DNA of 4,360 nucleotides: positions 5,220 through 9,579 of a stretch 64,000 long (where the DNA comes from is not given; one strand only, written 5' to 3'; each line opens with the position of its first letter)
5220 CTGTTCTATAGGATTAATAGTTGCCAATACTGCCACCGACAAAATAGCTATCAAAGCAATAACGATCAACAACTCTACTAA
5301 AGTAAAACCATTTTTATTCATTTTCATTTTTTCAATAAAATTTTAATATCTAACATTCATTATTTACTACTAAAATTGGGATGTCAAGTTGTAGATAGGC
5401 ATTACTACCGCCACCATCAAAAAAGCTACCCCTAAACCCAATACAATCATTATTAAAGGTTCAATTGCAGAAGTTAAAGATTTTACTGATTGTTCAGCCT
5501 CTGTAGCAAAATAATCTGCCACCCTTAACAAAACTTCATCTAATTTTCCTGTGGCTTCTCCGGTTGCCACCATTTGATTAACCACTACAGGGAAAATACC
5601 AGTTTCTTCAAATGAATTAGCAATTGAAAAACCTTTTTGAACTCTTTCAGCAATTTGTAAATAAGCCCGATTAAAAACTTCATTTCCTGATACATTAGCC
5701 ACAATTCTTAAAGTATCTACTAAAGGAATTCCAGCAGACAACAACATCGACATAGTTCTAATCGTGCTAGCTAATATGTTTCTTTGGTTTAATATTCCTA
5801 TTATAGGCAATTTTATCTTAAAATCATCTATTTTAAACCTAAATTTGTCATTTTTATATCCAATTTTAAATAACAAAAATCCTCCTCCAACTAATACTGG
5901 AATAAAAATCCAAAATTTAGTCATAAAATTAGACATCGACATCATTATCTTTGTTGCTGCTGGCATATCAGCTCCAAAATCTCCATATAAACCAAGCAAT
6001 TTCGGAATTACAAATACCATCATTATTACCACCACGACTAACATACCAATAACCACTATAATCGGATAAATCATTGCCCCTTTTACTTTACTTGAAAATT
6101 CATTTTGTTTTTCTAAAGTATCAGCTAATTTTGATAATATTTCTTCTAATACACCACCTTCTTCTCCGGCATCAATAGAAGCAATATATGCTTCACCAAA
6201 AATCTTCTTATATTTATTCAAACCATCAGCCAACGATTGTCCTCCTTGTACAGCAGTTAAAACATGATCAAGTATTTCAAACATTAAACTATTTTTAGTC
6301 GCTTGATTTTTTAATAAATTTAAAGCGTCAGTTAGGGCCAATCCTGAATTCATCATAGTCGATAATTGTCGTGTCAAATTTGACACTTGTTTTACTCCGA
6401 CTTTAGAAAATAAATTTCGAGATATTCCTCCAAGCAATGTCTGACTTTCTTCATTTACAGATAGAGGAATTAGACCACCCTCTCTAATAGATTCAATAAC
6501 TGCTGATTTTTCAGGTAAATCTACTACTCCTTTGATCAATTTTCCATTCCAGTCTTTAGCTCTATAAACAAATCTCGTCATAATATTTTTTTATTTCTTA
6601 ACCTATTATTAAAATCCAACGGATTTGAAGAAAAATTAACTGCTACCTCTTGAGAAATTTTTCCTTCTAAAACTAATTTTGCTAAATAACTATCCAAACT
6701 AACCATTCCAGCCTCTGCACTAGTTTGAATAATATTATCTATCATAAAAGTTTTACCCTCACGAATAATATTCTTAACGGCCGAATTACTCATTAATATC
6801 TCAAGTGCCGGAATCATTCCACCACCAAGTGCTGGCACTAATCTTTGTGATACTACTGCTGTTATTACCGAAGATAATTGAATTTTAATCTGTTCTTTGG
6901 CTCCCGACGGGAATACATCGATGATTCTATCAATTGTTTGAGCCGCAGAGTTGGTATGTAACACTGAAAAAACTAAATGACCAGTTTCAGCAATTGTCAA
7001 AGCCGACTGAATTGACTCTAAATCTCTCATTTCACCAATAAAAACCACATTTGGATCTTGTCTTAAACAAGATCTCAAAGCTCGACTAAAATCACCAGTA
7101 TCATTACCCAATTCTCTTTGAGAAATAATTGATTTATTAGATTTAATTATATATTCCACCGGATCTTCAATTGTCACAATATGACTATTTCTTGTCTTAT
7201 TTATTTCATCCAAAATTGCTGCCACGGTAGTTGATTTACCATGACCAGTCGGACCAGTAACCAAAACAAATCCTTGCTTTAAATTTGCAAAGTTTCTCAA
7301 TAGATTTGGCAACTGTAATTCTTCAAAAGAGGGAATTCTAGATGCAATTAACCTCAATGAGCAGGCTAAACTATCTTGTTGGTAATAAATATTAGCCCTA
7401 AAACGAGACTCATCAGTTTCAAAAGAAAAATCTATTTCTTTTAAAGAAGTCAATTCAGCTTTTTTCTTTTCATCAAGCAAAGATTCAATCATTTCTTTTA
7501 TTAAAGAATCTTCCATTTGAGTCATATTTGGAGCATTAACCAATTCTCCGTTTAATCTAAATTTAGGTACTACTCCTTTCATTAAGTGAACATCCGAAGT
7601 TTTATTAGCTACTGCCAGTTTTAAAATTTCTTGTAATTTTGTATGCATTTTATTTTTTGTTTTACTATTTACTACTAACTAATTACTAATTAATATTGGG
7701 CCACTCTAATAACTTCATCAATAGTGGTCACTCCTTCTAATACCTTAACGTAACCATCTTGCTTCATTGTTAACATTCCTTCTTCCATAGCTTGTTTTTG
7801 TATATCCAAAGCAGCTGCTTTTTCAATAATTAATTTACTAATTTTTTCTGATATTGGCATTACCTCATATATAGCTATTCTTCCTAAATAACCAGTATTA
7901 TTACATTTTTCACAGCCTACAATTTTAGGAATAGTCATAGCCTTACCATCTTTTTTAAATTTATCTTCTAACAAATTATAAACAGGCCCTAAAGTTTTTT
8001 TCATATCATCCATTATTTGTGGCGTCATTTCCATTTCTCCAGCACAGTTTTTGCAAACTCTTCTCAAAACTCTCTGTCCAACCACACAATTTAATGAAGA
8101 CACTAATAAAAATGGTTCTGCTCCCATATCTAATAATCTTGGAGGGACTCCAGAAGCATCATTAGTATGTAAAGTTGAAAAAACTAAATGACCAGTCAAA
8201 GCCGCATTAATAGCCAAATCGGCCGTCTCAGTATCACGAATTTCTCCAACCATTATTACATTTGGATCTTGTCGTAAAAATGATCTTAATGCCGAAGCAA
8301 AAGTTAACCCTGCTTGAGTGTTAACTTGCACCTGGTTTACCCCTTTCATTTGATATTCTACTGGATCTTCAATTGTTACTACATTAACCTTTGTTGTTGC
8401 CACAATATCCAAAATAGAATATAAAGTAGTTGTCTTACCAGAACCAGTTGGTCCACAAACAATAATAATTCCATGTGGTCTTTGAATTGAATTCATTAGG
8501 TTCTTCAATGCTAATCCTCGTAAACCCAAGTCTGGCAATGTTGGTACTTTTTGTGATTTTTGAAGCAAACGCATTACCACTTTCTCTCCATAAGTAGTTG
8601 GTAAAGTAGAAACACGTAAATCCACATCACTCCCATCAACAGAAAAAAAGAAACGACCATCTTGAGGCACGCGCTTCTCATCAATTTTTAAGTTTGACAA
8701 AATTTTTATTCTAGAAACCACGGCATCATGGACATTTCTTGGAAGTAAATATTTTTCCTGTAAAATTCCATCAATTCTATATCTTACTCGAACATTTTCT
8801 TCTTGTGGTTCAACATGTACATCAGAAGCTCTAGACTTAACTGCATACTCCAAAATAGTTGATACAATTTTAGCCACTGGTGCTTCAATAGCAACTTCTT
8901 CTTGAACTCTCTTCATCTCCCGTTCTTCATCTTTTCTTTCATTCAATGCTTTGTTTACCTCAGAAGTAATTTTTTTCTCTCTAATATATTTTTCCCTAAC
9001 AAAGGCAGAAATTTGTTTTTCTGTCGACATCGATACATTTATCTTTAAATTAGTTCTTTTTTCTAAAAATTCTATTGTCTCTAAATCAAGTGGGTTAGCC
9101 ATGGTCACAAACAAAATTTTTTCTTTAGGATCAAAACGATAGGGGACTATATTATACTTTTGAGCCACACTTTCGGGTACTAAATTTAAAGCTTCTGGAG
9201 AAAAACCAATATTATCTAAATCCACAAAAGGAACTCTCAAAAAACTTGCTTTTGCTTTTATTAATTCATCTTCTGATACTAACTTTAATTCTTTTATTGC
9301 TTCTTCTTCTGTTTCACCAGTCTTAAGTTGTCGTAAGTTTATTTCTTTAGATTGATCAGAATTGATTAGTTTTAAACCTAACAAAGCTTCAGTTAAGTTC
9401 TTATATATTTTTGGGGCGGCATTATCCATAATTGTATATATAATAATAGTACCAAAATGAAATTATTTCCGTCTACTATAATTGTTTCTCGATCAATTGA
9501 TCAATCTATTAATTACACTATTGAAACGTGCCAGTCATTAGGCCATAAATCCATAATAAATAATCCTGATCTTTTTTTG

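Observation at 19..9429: Complete retractile type IV pilus locus with a tandem array of 9 pilin/pseudopilin paralogs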

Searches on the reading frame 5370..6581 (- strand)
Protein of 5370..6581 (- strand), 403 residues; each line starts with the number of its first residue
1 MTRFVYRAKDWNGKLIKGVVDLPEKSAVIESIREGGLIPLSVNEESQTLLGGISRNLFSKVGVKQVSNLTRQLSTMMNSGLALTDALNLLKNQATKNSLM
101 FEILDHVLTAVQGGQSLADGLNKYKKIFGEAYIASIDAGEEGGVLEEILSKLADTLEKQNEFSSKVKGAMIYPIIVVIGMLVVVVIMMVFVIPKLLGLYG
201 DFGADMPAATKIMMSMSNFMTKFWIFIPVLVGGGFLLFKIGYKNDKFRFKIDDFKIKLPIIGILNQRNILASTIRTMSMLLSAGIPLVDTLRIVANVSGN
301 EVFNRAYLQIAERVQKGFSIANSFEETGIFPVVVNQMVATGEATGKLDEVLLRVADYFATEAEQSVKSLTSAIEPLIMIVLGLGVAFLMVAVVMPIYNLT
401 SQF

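Call 4: search_protein_families(library=pfam, proteins=[window:5370-6581:-], max_evalue=0.01)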
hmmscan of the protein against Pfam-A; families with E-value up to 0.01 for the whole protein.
window:5370-6581:- (403 aa): 1 family
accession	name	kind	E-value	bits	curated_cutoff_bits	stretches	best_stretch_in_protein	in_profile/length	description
PF00482.28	T2SSF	-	1.2e-60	203.4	25.2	2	274-395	2-125/125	Type II secretion system (T2SS), protein F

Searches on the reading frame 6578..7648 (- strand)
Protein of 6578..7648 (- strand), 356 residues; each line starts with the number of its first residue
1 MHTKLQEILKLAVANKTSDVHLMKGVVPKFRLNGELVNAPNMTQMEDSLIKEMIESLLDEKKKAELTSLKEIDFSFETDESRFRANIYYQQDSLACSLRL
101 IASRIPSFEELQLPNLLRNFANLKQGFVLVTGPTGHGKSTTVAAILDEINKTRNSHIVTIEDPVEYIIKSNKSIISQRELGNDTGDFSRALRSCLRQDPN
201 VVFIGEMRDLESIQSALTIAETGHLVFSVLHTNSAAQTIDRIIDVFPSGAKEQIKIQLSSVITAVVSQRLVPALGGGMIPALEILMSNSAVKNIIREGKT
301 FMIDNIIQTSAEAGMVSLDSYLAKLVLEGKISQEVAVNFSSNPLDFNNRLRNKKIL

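Call 4: search_protein_families(library=pfam, proteins=[window:6578-7648:-], max_evalue=0.01)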
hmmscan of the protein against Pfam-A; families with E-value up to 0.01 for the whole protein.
window:6578-7648:- (356 aa): 12 families
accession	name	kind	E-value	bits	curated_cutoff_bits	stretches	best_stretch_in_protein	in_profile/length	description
PF00437.27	T2SSE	-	9.4e-45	153.3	24.9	1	5-274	12-281/370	Type II/IV secretion system protein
PF13401.12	AAA_22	-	4.6e-05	24.2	27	1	124-166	4-45/130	AAA domain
PF13173.12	AAA_14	-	4.6e-05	23.9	27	1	127-256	4-120/129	AAA domain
PF13191.12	AAA_16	-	8.1e-05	23.6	32.6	1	113-161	12-57/167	AAA ATPase domain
PF01935.23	DUF87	-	0.00013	22.6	23.2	1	129-158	27-56/220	Helicase HerA, central domain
PF00004.35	AAA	-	0.0002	22.2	21.2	1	128-210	1-69/131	ATPase family associated with various cellular activities (AAA)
PF25199.1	nSTAND_NTPase5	-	0.0012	19.2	34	1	122-212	38-137/145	Novel STAND NTPase 5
PF13245.12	AAA_19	-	0.0022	18.6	25.1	0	122-155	8-41/134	AAA domain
PF12775.13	AAA_7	-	0.0022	18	25.8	0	106-155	15-63/181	P-loop containing dynein motor region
PF13604.12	AAA_30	-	0.0048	17.1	27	0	116-151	9-44/191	AAA domain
PF20720.3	nSTAND3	-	0.0052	16.9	27.2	0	124-164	16-55/155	Novel STAND NTPase 3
PF13555.12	AAA_29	-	0.0085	16.3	27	0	125-145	22-42/61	P-loop containing region of AAA domain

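Call 63: search_protein_families(library=ncbifam, proteins=[window:6578-7648:-], max_evalue=0.01)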
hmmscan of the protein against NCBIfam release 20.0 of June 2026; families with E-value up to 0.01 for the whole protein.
window:6578-7648:- (356 aa): 22 families
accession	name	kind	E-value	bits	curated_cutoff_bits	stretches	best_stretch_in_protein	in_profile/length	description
TIGR01420.1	pilT_fam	subfamily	2e-126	421.8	319.1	1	4-343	1-341/343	PilT/PilU family type 4a pilus ATPase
TIGR02525.1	plasmid_TraJ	equivalog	1.7e-45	155.6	368.3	1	83-337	102-364/372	plasmid transfer ATPase TraJ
TIGR02533.1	type_II_gspE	equivalog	1.4e-41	142.7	630.25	1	118-274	236-382/486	type II secretion system ATPase GspE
TIGR02538.1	type_IV_pilB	equivalog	2.2e-39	135.5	675.65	1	107-271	299-452/564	type IV-A pilus assembly ATPase PilB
NF007755.0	PRK10436.1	equivalog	8e-37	127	617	1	5-274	89-358/465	type II secretion system protein GspE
NF041000.1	ATPase_ComGA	equivalog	4.8e-36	124.1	300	1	6-272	1-266/267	competence type IV pilus ATPase ComGA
TIGR02524.1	dot_icm_DotB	equivalog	4.7e-35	121.4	463.3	1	9-303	10-317/358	Dot/Icm type IV secretion system ATPase DotB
NF053534.1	T4PilAsmATPsTfpB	equivalog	6e-31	107.5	850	1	118-274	329-475/584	type IV pilus assembly ATPase TfpB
TIGR02782.1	TrbB_P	equivalog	7.8e-15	54.9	304.55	1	127-267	138-277/303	P-type conjugative transfer ATPase TrbB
TIGR02788.1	VirB11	equivalog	5.2e-14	52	249.95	1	124-265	143-291/308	P-type DNA transfer ATPase VirB11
NF058587.1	archaellum_moto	equivalog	3.5e-13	49.1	550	1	128-242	278-393/527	archaellum flagellar ATPase motor FlaI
NF010407.0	PRK13833.1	subfamily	4.6e-11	42.7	499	1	128-266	147-283/323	conjugal transfer protein TrbB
TIGR03819.1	heli_sec_ATPase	hypoth_equivalog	2.2e-10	40.3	373.15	1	115-265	169-322/340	TadA family conjugal transfer-associated ATPase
NF010469.0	PRK13894.1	subfamily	4.7e-09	36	508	1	127-245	151-267/320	conjugal transfer ATPase TrbB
NF010425.0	PRK13851.1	equivalog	2e-08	33.5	461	1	111-250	149-288/344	type IV secretion system protein VirB11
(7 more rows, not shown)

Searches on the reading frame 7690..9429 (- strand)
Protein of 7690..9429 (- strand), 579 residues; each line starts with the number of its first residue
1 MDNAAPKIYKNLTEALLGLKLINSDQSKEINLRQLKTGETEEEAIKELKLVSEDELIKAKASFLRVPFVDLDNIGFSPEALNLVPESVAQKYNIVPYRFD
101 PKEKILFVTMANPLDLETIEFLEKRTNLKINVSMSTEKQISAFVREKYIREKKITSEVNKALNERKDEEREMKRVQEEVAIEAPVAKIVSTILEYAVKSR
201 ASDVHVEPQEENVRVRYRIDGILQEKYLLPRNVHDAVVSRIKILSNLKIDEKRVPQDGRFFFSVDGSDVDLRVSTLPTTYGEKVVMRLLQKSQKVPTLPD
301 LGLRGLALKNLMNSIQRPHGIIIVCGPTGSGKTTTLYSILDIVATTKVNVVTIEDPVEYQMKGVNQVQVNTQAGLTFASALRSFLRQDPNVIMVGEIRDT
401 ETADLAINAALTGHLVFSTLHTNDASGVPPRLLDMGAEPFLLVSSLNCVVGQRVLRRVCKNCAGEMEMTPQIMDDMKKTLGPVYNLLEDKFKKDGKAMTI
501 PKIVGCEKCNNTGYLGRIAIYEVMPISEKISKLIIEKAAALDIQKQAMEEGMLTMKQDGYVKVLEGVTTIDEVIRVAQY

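Call 4: search_protein_families(library=pfam, proteins=[window:7690-9429:-], max_evalue=0.01)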
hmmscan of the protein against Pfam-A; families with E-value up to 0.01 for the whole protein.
window:7690-9429:- (579 aa): 9 families
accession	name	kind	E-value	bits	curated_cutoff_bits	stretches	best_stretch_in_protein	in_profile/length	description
PF00437.27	T2SSE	-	5.6e-129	430.4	24.9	1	182-575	5-370/370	Type II/IV secretion system protein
PF05157.20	MshEN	-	1e-13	51.5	23.1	1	64-148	1-84/90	MshEN domain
PF13401.12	AAA_22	-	0.00023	21.9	27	1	318-361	4-47/130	AAA domain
PF04851.21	ResIII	-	0.003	17.9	22.5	1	307-361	11-69/164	Type III restriction enzyme, res subunit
PF13173.12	AAA_14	-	0.004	17.6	27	0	320-409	3-83/129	AAA domain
PF01637.24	ATPase_2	-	0.0053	17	33.2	0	304-378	4-79/225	ATPase domain predominantly from Archaea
PF20720.3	nSTAND3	-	0.0053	16.9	27.2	1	317-358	15-56/155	Novel STAND NTPase 3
PF25199.1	nSTAND_NTPase5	-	0.0058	16.9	34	0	316-357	38-80/145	Novel STAND NTPase 5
PF13191.12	AAA_16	-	0.0069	17.3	32.6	0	307-367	11-64/167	AAA ATPase domain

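Call 13: find_related_loci(query=window:7690-9429:-, collection=genome_contigs, flank=10000)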
Query window:7690-9429:- (579 aa) in genome_contigs; peptide patterns used: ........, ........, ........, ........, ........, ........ (x = any residue, [..] = any of these).
600 stretches matched a pattern (row limit reached: there are more); 595 encode a relative of the query (tblastn E <= 1e-3); the best 80 are kept; 80 distinct loci.
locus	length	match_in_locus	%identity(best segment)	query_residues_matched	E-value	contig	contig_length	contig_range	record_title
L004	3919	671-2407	82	1-579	0e+0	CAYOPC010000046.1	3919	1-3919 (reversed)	MAG TPA_asm: uncultured Gammaproteobacteria bacterium isolate SRP294416_co3_77 genome assembly, contig: NODE_62148_lengt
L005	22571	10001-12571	81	1-579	0e+0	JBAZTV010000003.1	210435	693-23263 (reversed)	MAG: Candidatus Shapirobacteria bacterium isolate SO_2017_GW1_211 NODE_488_length_210435_cov_5.741094_OW334_2017, whole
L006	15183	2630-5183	81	1-579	0e+0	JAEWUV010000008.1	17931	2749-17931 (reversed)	MAG: Candidatus Parcubacteria bacterium isolate OH_SDB_33 k127_1209591, whole genome shotgun sequence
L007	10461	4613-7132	80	1-579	0e+0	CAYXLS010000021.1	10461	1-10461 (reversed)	MAG TPA_asm: uncultured Gammaproteobacteria bacterium isolate SRP192927_co7_326 genome assembly, contig: NODE_13118_leng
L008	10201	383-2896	81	1-579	0e+0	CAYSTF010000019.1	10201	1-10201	MAG TPA_asm: uncultured Gammaproteobacteria bacterium isolate SRP263991_co3_231 genome assembly, contig: NODE_9028_lengt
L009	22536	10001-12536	79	1-579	0e+0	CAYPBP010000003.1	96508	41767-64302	MAG TPA_asm: uncultured Gammaproteobacteria bacterium isolate SRP192927_co5_99 genome assembly, contig: NODE_90_length_9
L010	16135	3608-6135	77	7-579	0e+0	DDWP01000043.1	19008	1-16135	MAG TPA_asm: Candidatus Shapirobacteria bacterium UBA2283 UBA2283_contig_290, whole genome shotgun sequence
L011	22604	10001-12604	77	1-579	0e+0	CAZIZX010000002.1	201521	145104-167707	MAG TPA_asm: uncultured Gammaproteobacteria bacterium isolate binchicken_co39_640 genome assembly, contig: NODE_57_lengt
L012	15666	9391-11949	76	1-579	0e+0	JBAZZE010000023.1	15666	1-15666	MAG: Candidatus Shapirobacteria bacterium isolate SO_2017_GW1_99 NODE_14034_length_15666_cov_1.930819_OW334_2017, whole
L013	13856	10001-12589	73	1-579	0e+0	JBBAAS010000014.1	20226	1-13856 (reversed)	MAG: Candidatus Shapirobacteria bacterium isolate SO_2017_GW3_48 scaffold_1505_c1_OW296A_2017, whole genome shotgun sequ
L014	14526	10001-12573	75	1-579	0e+0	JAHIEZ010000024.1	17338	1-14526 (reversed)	MAG: Patescibacteria group bacterium isolate KR11_0.1_MetaG.mb.53 KR11_0.1_MetaG.mb.53_k141_220417, whole genome shotgun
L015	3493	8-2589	74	7-579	0e+0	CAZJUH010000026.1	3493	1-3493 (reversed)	MAG TPA_asm: uncultured Gammaproteobacteria bacterium isolate binchicken_co220_54 genome assembly, contig: NODE_18258_le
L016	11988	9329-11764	74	9-579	0e+0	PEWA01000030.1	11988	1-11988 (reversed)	MAG: Candidatus Shapirobacteria bacterium CG06_land_8_20_14_3_00_40_12 CG06_land_8_20_14_3.00_150_scaffold_3158_c, whole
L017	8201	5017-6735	72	8-579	0e+0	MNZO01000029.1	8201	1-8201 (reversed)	MAG: Candidatus Shapirobacteria bacterium CG2_30_35_20 cg2_3.0_scaffold_9367_c, whole genome shotgun sequence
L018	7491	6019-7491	76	1-491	0e+0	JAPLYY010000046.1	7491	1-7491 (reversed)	MAG: Candidatus Shapirobacteria bacterium isolate LacPavin_0920_WC90_MAG_39_8 LacPavin_0920_WC90_scaffold_1094715, whole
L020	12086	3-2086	80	158-579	0e+0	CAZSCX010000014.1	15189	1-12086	MAG TPA_asm: uncultured Gammaproteobacteria bacterium isolate SRP263991_co3_129 genome assembly, contig: NODE_4572_lengt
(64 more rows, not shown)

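Call 86: search_protein_families(library=pfam, proteins=[L005:20290-21477:+, L005:21478-22569:+, L006:13424-14542:+, L010:13415-14776:+, L011:19801-21549:+, L020:8586-10439:+], max_evalue=0.01)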
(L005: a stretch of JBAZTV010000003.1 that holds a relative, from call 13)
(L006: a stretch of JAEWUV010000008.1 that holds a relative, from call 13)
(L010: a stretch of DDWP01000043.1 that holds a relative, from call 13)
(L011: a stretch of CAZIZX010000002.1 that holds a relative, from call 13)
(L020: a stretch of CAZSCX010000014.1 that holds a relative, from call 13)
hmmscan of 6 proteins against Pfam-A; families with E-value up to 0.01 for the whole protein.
L005:20290-21477:+ (395 aa): 0 families

L005:21478-22569:+ (364 aa): 0 families

L006:13424-14542:+ (372 aa): 0 families

L010:13415-14776:+ (453 aa): 1 family
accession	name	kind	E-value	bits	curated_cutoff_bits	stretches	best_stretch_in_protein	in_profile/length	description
PF20294.3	KMPT-N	-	0.0061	17.1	28.9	0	130-160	24-55/66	KTSC and Metallopeptidase N-terminal fusion domain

L011:19801-21549:+ (582 aa): 0 families

L020:8586-10439:+ (617 aa): 2 families
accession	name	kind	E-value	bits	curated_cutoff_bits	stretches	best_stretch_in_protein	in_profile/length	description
PF11999.13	Ice_binding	-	0.0014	18.8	28.7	1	512-581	139-205/208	Ice-binding-like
PF00041.27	fn3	-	0.0016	19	25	0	242-303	17-75/84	Fibronectin type III domain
